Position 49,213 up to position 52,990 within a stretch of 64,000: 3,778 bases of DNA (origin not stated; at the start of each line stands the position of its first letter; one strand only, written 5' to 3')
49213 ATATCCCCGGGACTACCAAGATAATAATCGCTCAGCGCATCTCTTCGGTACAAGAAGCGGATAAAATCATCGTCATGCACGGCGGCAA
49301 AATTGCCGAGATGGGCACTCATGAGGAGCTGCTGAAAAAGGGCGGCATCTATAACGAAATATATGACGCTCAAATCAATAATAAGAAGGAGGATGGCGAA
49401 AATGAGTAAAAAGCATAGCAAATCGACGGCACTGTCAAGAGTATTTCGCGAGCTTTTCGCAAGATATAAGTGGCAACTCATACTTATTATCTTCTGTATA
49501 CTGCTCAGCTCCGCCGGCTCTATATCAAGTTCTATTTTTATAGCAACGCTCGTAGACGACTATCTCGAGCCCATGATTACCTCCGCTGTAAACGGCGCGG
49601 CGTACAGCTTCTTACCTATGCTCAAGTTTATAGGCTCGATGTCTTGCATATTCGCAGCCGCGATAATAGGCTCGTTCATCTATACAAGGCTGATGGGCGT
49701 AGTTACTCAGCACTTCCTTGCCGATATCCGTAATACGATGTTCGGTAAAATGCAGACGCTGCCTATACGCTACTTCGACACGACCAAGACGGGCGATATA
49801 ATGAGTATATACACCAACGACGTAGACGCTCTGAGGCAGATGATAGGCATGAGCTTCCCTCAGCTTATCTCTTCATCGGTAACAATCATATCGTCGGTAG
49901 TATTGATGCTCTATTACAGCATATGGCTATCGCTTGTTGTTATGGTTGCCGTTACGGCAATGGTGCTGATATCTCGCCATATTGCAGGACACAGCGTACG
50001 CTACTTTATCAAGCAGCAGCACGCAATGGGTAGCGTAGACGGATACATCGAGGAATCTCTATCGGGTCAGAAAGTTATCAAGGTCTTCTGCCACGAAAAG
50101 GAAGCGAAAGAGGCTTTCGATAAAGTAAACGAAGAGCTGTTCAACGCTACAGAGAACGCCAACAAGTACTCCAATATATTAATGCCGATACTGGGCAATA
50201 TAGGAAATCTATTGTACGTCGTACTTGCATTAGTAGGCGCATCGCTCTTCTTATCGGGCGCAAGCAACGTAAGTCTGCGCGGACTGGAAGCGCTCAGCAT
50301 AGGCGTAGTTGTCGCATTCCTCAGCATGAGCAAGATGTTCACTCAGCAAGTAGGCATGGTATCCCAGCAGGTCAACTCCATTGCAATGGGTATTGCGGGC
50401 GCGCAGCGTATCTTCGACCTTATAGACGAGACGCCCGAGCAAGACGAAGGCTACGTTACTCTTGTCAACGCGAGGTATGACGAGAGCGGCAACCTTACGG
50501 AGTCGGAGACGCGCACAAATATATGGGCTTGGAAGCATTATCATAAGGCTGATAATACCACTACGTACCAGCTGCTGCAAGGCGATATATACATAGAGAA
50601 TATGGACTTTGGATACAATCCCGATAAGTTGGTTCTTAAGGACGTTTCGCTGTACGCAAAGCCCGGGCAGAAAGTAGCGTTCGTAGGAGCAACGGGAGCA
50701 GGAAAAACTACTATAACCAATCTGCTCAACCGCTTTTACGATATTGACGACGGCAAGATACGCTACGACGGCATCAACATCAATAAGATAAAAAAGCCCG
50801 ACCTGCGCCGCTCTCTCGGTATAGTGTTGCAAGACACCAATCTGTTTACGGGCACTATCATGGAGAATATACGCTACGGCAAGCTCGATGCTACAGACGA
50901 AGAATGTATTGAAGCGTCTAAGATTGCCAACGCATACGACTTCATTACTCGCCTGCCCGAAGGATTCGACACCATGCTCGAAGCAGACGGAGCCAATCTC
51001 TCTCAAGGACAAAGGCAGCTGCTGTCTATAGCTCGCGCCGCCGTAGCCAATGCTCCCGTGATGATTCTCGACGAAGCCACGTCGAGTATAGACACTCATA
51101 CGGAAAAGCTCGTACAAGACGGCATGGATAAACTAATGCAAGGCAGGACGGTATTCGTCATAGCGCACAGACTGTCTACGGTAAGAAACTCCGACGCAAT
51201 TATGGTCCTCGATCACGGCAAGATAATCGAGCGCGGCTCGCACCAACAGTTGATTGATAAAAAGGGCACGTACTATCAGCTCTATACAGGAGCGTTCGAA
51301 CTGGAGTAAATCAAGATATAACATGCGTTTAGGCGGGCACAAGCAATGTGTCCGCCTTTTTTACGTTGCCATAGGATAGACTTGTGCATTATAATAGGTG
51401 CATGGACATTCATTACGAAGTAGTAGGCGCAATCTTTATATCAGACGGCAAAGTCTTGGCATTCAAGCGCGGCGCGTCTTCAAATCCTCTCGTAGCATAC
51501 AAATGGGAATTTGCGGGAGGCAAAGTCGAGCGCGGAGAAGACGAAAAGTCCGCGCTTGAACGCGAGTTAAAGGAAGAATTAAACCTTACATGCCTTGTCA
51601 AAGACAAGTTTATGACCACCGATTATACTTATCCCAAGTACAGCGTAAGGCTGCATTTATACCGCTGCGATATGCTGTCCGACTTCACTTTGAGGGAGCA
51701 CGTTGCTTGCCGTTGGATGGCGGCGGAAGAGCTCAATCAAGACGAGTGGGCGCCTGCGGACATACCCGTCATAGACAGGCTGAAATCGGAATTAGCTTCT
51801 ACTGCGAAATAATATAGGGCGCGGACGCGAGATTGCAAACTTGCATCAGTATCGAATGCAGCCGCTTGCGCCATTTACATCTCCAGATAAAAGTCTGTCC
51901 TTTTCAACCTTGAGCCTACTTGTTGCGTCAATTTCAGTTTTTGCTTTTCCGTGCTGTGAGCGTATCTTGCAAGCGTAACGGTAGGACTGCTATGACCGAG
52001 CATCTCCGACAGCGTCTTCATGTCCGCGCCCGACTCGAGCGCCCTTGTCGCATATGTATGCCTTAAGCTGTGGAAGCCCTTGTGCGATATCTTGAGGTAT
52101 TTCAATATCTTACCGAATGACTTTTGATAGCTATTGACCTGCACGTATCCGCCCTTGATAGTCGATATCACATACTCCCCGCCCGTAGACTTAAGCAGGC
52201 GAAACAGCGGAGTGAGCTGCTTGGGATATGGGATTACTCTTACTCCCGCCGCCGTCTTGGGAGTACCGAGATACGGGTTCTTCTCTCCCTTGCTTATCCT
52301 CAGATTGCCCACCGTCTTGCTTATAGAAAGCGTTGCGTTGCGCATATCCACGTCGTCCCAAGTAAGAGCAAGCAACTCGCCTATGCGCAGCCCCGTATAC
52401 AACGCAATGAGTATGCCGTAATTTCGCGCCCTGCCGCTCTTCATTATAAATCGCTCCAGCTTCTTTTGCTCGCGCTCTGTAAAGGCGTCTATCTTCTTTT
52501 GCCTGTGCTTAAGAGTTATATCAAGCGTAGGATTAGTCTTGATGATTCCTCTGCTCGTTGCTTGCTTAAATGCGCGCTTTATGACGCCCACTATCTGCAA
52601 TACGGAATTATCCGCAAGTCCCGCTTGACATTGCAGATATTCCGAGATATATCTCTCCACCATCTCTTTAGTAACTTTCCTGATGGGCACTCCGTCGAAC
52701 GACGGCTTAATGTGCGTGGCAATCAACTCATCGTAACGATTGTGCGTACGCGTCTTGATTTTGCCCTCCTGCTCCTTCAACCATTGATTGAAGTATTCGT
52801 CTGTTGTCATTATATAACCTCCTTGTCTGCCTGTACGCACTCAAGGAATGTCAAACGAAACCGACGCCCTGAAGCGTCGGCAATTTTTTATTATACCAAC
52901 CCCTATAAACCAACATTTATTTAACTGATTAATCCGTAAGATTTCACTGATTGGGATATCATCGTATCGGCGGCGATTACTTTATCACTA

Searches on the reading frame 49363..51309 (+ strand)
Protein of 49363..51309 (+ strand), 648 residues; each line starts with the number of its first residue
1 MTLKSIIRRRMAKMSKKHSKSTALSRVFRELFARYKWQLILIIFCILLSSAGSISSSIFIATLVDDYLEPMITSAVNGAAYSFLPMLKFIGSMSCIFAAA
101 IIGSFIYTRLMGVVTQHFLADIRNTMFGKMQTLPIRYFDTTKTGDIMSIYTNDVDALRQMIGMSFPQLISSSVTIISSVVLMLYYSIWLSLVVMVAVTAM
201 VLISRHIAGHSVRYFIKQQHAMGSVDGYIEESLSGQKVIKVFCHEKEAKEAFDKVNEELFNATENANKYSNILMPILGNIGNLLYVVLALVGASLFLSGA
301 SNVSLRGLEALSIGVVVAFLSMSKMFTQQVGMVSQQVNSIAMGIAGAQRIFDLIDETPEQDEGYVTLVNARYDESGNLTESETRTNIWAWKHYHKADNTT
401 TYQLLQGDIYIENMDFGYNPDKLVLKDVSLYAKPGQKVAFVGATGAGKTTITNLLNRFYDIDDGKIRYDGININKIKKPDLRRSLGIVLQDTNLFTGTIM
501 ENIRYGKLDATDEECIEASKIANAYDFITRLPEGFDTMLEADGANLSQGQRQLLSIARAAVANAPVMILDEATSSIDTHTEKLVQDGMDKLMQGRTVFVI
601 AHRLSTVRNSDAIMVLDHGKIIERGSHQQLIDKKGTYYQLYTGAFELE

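Call 11: search_protein_families(library=pfam, proteins=[window:49363-51309:+])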
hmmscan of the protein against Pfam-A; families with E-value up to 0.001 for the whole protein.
window:49363-51309:+ (648 aa): 3 families
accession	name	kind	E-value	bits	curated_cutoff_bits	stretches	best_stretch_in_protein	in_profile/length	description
PF00664.28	ABC_membrane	-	1.8e-46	159.5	28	1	39-329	1-273/274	ABC transporter transmembrane region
PF00005.33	ABC_tran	-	3.8e-29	102.5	25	1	425-574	1-137/137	ABC transporter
PF02463.25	SMC_N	-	3e-06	27.3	40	1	415-615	117-210/220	RecF/RecN/SMC N terminal domain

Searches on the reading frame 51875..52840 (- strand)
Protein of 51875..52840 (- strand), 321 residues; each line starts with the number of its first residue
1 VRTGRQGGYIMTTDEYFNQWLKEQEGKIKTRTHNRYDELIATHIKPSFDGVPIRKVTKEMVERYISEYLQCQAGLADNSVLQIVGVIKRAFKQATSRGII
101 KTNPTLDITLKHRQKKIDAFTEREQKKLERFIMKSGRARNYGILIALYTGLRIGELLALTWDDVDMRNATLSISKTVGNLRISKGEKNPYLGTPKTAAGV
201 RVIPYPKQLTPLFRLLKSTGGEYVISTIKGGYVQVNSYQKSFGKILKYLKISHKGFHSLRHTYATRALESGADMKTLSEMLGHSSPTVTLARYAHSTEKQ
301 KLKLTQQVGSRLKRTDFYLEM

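Call 11: search_protein_families(library=pfam, proteins=[window:51875-52840:-])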
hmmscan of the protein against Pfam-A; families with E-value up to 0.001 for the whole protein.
window:51875-52840:- (321 aa): 4 families
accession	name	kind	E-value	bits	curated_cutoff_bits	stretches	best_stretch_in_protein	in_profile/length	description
PF00589.27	Phage_integrase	-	6.6e-24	85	27.1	1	132-298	15-170/172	Phage integrase family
PF13102.12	Phage_int_SAM_5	-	3.6e-09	37.3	22.3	1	15-104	4-92/98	Phage integrase SAM-like domain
PF14659.12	Phage_int_SAM_3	-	6.1e-09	36.4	22.6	1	15-67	4-56/58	Phage integrase, N-terminal SAM-like domain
PF22022.2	Phage_int_M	-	0.00016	22.3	27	1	17-108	5-93/96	Phage integrase central domain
